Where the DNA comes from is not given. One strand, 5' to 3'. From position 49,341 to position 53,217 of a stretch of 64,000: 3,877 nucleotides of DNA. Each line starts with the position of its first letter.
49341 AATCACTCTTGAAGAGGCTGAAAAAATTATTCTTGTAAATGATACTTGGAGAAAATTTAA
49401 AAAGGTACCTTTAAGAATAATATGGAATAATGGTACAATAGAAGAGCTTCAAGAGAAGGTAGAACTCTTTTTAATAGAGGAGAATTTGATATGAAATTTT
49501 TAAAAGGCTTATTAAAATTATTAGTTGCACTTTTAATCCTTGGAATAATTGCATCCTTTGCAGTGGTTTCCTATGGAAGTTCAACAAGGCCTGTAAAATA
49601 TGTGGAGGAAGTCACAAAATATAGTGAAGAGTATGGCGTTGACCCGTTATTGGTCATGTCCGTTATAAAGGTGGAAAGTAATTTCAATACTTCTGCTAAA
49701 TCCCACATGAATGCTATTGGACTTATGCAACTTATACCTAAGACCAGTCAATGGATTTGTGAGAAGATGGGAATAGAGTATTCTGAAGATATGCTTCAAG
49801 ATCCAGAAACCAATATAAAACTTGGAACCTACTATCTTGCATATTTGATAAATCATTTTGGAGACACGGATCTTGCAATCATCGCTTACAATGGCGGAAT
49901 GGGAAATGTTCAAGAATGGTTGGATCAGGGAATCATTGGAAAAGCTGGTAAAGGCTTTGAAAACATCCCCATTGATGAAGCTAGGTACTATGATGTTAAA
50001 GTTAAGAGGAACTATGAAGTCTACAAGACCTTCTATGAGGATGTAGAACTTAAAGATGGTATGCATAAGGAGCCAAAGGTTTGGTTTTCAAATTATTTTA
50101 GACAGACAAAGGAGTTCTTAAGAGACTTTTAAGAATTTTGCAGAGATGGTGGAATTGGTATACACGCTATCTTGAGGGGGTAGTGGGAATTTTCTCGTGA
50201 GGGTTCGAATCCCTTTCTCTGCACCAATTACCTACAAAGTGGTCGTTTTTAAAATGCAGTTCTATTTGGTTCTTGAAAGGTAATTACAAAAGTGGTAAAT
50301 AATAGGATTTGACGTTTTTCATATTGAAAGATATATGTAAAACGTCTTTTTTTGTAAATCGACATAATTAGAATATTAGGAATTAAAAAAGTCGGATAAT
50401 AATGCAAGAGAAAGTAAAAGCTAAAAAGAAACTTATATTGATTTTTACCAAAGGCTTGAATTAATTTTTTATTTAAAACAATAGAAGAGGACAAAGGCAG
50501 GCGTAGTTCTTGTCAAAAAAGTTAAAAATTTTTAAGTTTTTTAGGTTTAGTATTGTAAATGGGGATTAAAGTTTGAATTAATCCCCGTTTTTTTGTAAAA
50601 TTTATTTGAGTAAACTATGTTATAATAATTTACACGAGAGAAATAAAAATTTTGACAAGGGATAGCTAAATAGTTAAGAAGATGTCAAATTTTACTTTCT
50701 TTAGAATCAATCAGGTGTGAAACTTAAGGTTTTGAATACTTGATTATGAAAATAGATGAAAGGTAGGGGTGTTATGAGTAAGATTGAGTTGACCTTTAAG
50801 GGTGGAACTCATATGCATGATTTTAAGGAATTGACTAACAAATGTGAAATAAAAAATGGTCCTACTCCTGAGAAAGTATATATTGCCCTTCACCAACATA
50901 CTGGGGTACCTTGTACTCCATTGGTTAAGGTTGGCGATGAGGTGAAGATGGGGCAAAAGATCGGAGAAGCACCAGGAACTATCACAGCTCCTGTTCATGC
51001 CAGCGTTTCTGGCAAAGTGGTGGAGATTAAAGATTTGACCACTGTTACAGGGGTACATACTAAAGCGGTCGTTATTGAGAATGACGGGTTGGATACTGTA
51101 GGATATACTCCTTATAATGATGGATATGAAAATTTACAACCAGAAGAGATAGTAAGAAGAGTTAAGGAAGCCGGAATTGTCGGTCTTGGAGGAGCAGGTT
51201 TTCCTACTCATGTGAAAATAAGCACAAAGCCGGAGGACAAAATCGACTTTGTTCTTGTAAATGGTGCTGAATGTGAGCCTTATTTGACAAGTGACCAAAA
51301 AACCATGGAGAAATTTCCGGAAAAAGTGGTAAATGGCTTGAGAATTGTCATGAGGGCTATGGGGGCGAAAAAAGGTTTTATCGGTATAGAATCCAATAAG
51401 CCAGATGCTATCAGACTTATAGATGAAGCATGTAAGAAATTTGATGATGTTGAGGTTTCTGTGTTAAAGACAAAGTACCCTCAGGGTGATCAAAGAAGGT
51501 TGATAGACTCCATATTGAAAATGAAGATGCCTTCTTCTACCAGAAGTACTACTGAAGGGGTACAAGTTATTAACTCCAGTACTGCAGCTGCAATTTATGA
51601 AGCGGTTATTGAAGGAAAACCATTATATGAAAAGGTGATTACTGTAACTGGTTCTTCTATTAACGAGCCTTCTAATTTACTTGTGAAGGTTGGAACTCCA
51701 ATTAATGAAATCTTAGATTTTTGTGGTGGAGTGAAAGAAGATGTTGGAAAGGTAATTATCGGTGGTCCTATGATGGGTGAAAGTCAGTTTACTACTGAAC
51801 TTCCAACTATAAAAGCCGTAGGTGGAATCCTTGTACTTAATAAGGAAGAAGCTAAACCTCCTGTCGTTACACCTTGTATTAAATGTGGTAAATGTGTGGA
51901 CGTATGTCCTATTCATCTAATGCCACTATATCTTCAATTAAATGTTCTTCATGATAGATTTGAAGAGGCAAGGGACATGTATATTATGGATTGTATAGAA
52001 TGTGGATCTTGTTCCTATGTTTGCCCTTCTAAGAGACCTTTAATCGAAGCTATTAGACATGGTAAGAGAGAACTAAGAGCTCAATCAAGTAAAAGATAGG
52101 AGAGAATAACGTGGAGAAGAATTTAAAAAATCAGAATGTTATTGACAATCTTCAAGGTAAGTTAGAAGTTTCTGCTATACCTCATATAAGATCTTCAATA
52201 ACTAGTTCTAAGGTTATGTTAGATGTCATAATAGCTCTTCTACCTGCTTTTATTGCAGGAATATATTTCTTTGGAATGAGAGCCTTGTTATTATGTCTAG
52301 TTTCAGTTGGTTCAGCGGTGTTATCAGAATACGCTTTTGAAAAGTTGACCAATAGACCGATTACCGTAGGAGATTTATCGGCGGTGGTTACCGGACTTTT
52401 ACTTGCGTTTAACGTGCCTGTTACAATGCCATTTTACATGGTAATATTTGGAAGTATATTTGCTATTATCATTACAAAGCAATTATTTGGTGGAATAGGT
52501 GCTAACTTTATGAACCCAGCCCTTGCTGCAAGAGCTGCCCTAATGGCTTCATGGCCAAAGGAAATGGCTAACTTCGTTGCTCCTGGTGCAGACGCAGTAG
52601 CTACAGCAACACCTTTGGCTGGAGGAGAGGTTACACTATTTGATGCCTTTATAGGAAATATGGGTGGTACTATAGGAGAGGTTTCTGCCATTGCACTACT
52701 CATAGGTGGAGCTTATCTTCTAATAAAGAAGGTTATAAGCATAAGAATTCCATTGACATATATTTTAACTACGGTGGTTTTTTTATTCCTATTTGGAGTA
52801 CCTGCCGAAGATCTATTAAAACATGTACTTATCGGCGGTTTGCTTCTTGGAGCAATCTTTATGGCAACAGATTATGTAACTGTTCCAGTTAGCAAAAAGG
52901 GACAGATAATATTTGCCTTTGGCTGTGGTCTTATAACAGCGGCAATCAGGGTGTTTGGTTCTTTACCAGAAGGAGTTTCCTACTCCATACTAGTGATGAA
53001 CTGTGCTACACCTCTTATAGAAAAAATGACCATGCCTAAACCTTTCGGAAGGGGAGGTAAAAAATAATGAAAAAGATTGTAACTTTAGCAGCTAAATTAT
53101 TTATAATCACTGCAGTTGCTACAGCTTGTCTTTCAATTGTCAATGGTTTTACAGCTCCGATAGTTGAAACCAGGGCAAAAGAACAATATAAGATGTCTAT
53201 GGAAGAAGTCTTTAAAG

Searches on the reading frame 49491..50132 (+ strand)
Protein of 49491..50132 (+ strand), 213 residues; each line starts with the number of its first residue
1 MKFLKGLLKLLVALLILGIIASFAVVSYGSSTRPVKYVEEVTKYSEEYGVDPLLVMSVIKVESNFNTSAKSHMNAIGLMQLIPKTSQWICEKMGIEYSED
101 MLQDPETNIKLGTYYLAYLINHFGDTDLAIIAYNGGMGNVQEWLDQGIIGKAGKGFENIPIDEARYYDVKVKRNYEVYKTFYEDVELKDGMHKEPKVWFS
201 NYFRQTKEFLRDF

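Call 49: search_protein_families(library=pfam, proteins=[window:49491-50132:+], max_evalue=0.001)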
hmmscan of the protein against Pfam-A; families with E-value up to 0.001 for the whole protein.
window:49491-50132:+ (213 aa): 2 families
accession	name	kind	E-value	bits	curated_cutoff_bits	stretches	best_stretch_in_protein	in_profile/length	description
PF01464.25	SLT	-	1.6e-30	105.5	21.3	1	42-146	4-107/117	Transglycosylase SLT domain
PF19489.4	SLT_4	-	0.00027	21.1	27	1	36-84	33-79/184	Transglycosylase SLT domain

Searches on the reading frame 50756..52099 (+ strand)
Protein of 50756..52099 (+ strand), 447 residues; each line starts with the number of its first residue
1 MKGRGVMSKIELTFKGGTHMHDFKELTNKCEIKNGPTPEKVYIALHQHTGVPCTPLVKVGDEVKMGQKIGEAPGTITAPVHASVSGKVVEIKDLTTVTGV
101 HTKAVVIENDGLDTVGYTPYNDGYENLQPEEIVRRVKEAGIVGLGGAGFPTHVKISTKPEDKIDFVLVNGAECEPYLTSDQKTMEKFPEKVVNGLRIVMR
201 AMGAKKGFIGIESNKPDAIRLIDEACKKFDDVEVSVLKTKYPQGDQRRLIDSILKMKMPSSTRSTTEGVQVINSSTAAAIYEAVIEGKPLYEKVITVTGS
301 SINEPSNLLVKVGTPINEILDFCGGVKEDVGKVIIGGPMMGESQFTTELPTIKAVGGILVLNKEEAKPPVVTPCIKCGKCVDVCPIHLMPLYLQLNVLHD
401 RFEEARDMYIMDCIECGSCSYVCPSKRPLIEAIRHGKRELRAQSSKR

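Call 49: search_protein_families(library=pfam, proteins=[window:50756-52099:+], max_evalue=0.001)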
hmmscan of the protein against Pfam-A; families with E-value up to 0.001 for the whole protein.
window:50756-52099:+ (447 aa): 17 families
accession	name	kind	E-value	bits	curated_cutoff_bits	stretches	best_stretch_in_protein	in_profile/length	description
PF01512.22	Complex1_51K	-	6.3e-49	166.2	31.2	1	136-282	1-150/150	Nuo51 FMN-binding domain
PF13375.12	RnfC_N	-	5.9e-34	116.6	25.6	1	13-111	2-100/101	RnfC Barrel sandwich hybrid domain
PF10531.15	SLBB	-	3.4e-09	36.8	27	1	294-341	1-53/55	SLBB domain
PF12838.12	Fer4_7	-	1.1e-08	35.8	27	1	374-426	2-51/52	4Fe-4S dicluster domain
PF13187.11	Fer4_9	-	1.8e-08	34.7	27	1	374-426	2-50/52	4Fe-4S dicluster domain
PF13237.11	Fer4_10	-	5.7e-08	33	25.5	1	373-424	8-53/53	4Fe-4S dicluster domain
PF13183.11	Fer4_8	-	7.1e-07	30.1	27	1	372-426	3-67/68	4Fe-4S dicluster domain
PF13534.11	Fer4_17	-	7.9e-07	30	22.2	1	374-425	2-58/61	4Fe-4S dicluster domain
PF00037.32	Fer4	-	8.4e-06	25.8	21.1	0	374-385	8-19/24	4Fe-4S binding domain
PF12797.12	Fer4_2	-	1.3e-05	25.3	24.5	0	412-425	9-22/22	4Fe-4S binding domain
PF14697.11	Fer4_21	-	1.8e-05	25.2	35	0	371-386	38-53/59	4Fe-4S dicluster domain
PF12800.12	Fer4_4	-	6.5e-05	23.4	24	0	374-385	4-15/17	4Fe-4S binding domain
PF12798.12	Fer4_3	-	9.1e-05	23.5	27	0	374-385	1-12/15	4Fe-4S binding domain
PF13484.11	Fer4_16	-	0.0001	23.4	30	0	374-425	2-65/66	4Fe-4S double cluster binding domain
PF13746.11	Fer4_18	-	0.00015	22.3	27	0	363-388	50-75/114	4Fe-4S dicluster domain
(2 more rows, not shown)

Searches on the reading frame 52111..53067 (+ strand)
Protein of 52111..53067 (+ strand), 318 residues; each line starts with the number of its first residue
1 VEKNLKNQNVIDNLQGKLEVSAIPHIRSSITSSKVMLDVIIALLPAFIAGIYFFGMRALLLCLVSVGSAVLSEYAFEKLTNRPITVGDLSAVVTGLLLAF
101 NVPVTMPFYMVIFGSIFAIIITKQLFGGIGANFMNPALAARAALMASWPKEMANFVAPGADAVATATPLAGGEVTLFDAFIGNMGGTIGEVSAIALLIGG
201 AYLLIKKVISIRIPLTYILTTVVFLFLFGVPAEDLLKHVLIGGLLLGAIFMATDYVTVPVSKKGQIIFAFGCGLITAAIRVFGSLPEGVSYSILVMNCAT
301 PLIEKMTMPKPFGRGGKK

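Call 49: search_protein_families(library=pfam, proteins=[window:52111-53067:+], max_evalue=0.001)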
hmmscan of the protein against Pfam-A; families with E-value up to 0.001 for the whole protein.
window:52111-53067:+ (318 aa): 1 family
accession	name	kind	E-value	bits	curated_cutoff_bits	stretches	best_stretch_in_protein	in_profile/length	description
PF03116.20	NQR2_RnfD_RnfE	-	1.7e-112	376.1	27.7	1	20-313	2-296/296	NQR2, RnfD, RnfE family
